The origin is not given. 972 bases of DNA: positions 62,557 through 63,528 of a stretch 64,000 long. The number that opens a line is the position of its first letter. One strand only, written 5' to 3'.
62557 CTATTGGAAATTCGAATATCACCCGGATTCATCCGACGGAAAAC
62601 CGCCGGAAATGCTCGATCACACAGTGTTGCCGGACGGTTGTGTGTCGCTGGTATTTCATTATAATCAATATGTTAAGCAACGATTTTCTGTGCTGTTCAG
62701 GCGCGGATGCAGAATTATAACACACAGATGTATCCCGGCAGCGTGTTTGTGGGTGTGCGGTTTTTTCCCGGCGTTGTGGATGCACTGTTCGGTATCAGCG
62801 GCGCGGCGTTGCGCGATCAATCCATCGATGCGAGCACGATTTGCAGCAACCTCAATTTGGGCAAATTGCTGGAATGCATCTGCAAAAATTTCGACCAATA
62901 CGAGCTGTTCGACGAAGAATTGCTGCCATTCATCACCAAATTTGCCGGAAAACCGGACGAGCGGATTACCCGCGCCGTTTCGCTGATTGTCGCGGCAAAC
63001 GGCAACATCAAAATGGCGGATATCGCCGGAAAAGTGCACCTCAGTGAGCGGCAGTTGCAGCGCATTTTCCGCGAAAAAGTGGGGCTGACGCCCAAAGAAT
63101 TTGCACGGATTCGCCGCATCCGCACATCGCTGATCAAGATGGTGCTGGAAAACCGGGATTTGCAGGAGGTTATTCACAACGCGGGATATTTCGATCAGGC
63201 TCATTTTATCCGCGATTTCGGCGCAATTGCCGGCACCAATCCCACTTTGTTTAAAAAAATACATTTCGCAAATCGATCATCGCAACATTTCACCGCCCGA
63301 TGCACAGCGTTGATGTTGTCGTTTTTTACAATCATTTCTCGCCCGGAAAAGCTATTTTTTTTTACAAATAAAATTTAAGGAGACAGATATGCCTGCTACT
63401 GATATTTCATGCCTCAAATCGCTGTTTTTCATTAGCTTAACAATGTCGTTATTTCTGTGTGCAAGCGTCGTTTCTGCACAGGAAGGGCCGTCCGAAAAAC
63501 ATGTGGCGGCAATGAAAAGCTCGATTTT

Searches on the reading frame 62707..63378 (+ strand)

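Call 58: search_protein_families(library=pfam, proteins=[window:62707-63378:+], max_evalue=0.01)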
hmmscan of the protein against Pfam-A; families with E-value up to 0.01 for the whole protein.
window:62707-63378:+ (223 aa): 3 families
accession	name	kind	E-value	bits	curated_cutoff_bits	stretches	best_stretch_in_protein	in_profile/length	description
PF12833.13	HTH_18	-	4.6e-16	59.3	33.6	1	106-184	1-79/80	Helix-turn-helix domain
PF00165.29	HTH_AraC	-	3.8e-12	46.5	26.6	1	99-132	7-40/42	Bacterial regulatory helix-turn-helix proteins, AraC family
PF20240.3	DUF6597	-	0.0061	17.1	27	0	12-41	74-103/103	Domain of unknown function (DUF6597)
